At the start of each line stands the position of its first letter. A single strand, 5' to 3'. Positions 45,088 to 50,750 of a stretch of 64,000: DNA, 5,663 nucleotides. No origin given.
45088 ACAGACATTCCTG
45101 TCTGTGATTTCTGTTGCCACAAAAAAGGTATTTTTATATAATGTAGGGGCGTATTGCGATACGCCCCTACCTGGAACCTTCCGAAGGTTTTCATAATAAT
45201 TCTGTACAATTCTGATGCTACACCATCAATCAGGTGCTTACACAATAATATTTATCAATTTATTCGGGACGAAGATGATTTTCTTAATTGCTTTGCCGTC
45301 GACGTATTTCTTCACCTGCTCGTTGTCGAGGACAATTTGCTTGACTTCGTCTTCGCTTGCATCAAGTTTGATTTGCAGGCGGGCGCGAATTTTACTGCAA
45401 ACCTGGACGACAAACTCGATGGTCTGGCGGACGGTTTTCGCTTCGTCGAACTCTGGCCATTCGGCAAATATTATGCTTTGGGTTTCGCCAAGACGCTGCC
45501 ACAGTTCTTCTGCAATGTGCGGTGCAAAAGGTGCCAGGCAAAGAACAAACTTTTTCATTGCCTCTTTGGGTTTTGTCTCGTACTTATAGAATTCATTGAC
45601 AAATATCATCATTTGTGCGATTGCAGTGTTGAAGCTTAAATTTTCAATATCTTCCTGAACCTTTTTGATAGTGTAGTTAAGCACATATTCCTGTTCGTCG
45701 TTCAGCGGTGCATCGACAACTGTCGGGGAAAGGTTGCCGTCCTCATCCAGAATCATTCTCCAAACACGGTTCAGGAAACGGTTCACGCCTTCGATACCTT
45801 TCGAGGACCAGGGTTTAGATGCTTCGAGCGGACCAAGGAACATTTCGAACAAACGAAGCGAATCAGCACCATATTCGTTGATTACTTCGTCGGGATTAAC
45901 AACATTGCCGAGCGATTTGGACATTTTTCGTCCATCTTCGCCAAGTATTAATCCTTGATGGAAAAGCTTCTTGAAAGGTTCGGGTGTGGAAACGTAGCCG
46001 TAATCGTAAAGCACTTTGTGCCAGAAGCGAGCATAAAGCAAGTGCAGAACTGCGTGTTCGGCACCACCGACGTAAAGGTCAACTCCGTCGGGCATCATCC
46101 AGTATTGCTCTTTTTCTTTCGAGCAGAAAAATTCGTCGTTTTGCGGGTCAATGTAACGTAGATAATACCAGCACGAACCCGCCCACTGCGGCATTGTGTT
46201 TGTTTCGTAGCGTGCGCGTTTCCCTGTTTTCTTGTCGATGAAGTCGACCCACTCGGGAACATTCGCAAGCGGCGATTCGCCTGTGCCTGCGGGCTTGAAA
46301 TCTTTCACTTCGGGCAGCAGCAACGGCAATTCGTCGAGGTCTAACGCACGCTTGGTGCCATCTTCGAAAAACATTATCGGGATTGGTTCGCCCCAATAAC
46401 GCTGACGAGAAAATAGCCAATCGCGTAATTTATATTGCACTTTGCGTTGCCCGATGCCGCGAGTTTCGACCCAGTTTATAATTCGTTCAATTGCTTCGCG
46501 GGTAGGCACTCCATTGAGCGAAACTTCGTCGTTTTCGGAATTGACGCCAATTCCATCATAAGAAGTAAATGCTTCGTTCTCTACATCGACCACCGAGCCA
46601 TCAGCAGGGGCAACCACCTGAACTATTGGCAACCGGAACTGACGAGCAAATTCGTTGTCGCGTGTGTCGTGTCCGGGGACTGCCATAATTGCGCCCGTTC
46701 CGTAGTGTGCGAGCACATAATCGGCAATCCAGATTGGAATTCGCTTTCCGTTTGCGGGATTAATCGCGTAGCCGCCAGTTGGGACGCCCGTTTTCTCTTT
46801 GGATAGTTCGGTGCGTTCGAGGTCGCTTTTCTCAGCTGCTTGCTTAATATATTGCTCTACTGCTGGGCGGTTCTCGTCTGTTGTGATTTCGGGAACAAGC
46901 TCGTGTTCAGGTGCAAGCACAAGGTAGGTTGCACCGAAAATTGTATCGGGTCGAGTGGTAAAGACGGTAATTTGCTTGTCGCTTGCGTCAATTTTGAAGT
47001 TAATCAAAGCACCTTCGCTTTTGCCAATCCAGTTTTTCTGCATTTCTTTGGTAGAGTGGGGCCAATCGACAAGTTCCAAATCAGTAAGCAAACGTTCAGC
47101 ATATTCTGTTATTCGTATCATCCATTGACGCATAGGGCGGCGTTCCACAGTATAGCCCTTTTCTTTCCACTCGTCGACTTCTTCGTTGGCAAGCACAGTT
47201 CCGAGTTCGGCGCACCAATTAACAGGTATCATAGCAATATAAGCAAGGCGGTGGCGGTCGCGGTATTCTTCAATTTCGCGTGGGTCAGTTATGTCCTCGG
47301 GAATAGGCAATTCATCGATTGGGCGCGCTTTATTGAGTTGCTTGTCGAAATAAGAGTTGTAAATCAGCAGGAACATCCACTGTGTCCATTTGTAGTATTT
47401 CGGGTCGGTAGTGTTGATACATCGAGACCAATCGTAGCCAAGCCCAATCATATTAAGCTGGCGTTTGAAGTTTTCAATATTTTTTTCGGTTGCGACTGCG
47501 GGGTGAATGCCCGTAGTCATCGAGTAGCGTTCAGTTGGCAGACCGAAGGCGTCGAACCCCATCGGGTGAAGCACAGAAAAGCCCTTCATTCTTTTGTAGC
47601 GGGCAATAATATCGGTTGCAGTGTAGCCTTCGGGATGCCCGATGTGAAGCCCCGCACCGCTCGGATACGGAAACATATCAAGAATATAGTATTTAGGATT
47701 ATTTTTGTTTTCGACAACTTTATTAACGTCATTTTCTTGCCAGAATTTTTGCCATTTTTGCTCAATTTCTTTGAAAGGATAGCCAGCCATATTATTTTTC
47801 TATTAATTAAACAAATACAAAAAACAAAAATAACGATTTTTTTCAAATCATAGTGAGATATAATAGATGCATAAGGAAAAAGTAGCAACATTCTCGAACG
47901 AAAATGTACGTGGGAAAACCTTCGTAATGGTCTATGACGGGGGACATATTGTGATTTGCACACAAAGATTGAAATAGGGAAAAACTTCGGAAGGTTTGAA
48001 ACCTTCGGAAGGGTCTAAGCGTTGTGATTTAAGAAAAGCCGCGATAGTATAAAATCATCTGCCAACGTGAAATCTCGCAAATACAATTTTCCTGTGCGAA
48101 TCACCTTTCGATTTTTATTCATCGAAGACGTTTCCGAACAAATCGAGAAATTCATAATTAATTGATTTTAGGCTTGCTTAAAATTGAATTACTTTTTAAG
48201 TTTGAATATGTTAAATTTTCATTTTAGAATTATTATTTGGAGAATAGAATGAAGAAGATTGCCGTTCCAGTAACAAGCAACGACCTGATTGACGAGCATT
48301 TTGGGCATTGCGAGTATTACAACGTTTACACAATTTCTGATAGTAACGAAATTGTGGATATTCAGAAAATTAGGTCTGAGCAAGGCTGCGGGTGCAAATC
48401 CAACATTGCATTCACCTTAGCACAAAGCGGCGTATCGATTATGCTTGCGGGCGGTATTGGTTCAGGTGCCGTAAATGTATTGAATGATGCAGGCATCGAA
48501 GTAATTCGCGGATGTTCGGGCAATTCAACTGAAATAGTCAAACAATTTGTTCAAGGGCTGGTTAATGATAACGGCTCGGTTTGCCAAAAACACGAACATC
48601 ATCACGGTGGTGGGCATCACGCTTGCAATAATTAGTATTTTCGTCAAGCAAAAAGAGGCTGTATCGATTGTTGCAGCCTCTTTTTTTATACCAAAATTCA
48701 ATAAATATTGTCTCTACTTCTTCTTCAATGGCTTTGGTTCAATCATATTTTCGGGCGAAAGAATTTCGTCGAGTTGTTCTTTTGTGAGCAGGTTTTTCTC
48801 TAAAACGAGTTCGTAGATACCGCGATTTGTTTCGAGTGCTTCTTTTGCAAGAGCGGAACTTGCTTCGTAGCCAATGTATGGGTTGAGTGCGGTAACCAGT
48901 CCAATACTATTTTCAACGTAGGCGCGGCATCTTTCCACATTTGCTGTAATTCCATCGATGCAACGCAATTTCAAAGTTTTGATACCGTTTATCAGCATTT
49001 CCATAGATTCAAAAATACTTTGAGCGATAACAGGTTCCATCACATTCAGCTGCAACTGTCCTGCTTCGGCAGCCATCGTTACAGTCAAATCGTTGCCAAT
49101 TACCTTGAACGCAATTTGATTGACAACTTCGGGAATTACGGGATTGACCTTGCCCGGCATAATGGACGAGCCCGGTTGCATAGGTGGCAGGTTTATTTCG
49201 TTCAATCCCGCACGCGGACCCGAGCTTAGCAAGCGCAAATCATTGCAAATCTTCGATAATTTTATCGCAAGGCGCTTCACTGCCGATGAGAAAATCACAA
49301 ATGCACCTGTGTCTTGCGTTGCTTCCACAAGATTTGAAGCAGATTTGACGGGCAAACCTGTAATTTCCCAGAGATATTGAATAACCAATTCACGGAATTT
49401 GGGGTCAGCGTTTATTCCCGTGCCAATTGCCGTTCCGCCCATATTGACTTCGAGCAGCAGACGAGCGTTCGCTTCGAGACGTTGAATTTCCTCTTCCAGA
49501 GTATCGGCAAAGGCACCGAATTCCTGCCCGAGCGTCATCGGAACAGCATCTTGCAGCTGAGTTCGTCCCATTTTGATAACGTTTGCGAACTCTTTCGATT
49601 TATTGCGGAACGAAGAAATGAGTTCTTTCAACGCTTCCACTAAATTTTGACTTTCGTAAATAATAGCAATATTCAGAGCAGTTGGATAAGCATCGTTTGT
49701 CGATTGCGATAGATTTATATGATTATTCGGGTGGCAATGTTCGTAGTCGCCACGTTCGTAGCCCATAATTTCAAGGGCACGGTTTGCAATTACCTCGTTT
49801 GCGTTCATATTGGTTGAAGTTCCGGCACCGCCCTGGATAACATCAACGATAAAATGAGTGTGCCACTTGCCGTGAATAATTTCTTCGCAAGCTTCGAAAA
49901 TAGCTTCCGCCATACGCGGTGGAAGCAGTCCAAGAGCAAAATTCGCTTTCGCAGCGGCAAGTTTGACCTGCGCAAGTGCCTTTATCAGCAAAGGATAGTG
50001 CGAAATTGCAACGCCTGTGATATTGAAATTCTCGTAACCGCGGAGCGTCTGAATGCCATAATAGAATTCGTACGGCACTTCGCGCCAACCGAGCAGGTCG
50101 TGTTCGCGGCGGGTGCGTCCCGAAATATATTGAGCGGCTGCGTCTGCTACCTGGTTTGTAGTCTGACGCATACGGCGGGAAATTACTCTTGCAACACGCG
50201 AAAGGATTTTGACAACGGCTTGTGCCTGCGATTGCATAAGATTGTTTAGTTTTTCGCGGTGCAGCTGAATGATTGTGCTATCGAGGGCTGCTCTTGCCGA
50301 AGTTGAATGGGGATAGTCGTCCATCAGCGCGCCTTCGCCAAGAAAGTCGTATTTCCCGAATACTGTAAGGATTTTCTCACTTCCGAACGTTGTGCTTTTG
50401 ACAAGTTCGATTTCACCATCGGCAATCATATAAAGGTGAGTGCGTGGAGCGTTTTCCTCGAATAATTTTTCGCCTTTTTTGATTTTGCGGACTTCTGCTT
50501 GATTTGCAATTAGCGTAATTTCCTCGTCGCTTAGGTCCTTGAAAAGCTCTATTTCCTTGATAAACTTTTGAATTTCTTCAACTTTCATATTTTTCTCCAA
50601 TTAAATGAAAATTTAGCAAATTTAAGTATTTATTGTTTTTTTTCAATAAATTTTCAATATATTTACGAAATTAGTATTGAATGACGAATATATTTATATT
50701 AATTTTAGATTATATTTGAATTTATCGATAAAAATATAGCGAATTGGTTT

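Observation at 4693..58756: Dense modular family of GTAG-hairpin intergenic repeats (REP/BIME- or BOX-like) in 13 intergenic regions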

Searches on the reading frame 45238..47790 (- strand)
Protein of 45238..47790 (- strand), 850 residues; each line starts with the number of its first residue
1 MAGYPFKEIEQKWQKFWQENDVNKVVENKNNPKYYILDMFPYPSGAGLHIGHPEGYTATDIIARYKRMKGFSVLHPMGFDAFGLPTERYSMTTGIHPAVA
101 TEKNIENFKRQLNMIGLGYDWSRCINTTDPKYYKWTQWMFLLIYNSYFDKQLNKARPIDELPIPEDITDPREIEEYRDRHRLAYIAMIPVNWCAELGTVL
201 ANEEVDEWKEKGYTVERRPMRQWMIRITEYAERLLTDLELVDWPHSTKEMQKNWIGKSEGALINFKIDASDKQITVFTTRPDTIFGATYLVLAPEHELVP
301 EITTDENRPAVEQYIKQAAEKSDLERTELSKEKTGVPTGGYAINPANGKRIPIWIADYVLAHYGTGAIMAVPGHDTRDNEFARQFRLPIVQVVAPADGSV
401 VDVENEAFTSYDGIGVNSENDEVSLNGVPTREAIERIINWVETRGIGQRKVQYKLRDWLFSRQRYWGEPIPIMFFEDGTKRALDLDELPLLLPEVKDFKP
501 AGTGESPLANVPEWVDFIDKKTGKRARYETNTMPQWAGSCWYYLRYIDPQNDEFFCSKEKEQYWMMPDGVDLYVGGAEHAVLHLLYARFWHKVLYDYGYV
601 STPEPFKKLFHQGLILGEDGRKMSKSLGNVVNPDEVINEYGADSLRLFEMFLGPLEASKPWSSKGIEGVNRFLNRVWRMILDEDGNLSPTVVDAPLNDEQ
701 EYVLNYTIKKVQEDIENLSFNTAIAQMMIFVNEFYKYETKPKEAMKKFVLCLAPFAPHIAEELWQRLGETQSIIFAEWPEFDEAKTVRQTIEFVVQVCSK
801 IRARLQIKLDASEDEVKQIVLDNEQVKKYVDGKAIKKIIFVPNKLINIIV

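Call 11: search_protein_families(library=ncbifam, proteins=[window:45238-47790:-])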
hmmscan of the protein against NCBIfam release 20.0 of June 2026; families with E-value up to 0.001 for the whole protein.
window:45238-47790:- (850 aa): 19 families
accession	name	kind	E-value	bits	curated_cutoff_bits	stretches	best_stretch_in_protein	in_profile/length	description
TIGR00396.1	leuS_bact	equivalog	0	1030.4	548.4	3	181-617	143-569/843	leucine--tRNA ligase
TIGR00422.1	valS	equivalog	3.3e-72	243.8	612.1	3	604-827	508-763/863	valine--tRNA ligase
NF008957.0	PRK12300.1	subfamily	4.2e-69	233.5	677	3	562-828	575-839/946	leucine--tRNA ligase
NF009687.0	PRK13208.1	equivalog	1.4e-67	228.5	738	3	4-146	10-164/801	valine--tRNA ligase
NF004349.1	PRK05729.1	equivalog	1.1e-57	195.9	704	3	454-829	390-750/860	valine--tRNA ligase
TIGR00392.1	ileS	equivalog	4.8e-55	187.1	621.4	2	438-827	442-857/861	isoleucine--tRNA ligase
TIGR00395.1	leuS_arch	equivalog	1.5e-51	175.4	648.5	3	619-811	617-823/938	leucine--tRNA ligase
NF000540.1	alt_ValS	exception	1.4e-38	132.4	900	2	7-89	7-89/827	valine--tRNA ligase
NF011492.0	PRK14900.1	equivalog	3.3e-30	104.7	1783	2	3-86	12-95/1044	valine--tRNA ligase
NF040702.1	ileS_w_GNAT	exception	2.9e-23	81.5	1999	2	432-649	610-807/1100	isoleucine--tRNA ligase, N-acetyltransferase domain-containing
NF008900.0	PRK12267.1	equivalog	3e-23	82.2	598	2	604-741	282-430/648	methionine--tRNA ligase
TIGR00398.1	metG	equivalog_domain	7e-23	81.1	336.35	2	40-145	7-109/530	methionine--tRNA ligase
NF000257.1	MupA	exception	1.8e-18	65.7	1900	2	605-734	568-691/1024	mupirocin-resistant isoleucine--tRNA ligase MupA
NF000258.1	MupB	exception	5.5e-18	64.2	1900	2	10-88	9-88/1033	mupirocin-resistant isoleucine--tRNA ligase MupB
NF001100.0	PRK00133.1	equivalog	2.5e-14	52.8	587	1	40-143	13-113/676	methionine--tRNA ligase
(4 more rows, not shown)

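Call 36: find_encoding_contigs(protein=window:45238-47790:-, flank=2000, max_places=4)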
Protein window:45238-47790:- (850 aa): no gene with exactly this product is on record in the collection.

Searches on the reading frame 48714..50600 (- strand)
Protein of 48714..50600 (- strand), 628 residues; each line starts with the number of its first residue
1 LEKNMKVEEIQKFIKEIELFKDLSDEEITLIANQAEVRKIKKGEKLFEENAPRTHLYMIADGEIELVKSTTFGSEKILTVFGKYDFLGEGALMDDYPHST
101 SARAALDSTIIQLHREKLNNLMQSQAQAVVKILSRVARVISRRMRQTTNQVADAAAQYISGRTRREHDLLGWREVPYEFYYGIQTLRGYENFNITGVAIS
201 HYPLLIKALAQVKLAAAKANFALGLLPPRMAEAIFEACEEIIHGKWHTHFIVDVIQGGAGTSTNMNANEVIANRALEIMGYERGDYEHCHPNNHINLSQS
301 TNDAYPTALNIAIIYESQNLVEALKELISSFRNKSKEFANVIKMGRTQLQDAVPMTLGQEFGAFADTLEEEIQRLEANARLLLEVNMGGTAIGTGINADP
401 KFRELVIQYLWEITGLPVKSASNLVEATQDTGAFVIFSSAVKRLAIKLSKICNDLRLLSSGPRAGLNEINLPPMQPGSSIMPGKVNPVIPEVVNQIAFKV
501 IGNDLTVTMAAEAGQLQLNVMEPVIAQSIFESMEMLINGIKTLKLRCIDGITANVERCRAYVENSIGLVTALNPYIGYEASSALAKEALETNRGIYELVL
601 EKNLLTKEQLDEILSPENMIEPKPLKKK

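Call 11: search_protein_families(library=ncbifam, proteins=[window:48714-50600:-])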
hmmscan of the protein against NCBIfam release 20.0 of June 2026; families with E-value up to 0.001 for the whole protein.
window:48714-50600:- (628 aa): 25 families
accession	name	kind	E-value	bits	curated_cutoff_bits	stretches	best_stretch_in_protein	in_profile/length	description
NF008909.0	PRK12273.1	subfamily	1.5e-230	766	510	1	162-624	4-466/474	aspartate ammonia-lyase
TIGR00839.1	aspA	equivalog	7.9e-222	737.2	681.2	1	164-624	1-461/468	aspartate ammonia-lyase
NF011092.0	PRK14515.1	subfamily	1.4e-176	588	876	1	162-622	10-468/479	aspartate ammonia-lyase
TIGR00979.1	fumC_II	equivalog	1.9e-145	485.1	664.75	1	164-620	2-457/458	class II fumarate hydratase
NF009089.0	PRK12425.1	equivalog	3.2e-122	408.7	840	1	163-622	2-460/464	class II fumarate hydratase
TIGR00928.1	purB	equivalog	5.5e-22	78.1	326.2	1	293-571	89-360/436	adenylosuccinate lyase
TIGR00838.1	argH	equivalog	9.2e-19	67.8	279.5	1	296-576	102-372/455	argininosuccinate lyase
TIGR02426.1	protocat_pcaB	equivalog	8.8e-16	57.7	355.75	1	206-502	21-290/338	3-carboxy-cis,cis-muconate cycloisomerase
NF002563.0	PRK02186.1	subfamily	3.2e-15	55.5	625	1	295-567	510-773/890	argininosuccinate lyase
NF006554.0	PRK09053.1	equivalog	4.3e-15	55.5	595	1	206-571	28-371/453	3-carboxy-cis,cis-muconate cycloisomerase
NF041163.2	encap_f2b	equivalog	7.1e-15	55.1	400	1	4-163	63-219/450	family 2B encapsulin nanocompartment shell protein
NF004631.0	PRK05975.1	equivalog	2.2e-14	53.2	371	1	294-495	101-290/352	3-carboxy-cis,cis-muconate cycloisomerase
NF008964.0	PRK12308.1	equivalog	7.6e-14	51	657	1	298-575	106-373/624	argininosuccinate lyase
NF006901.0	PRK09392.1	equivalog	5.3e-12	45.6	211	1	8-157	4-151/236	transcriptional activator FtrB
NF008732.0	PRK11753.1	equivalog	1.3e-10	41.1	266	1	22-165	10-150/214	cAMP-activated global transcriptional regulator CRP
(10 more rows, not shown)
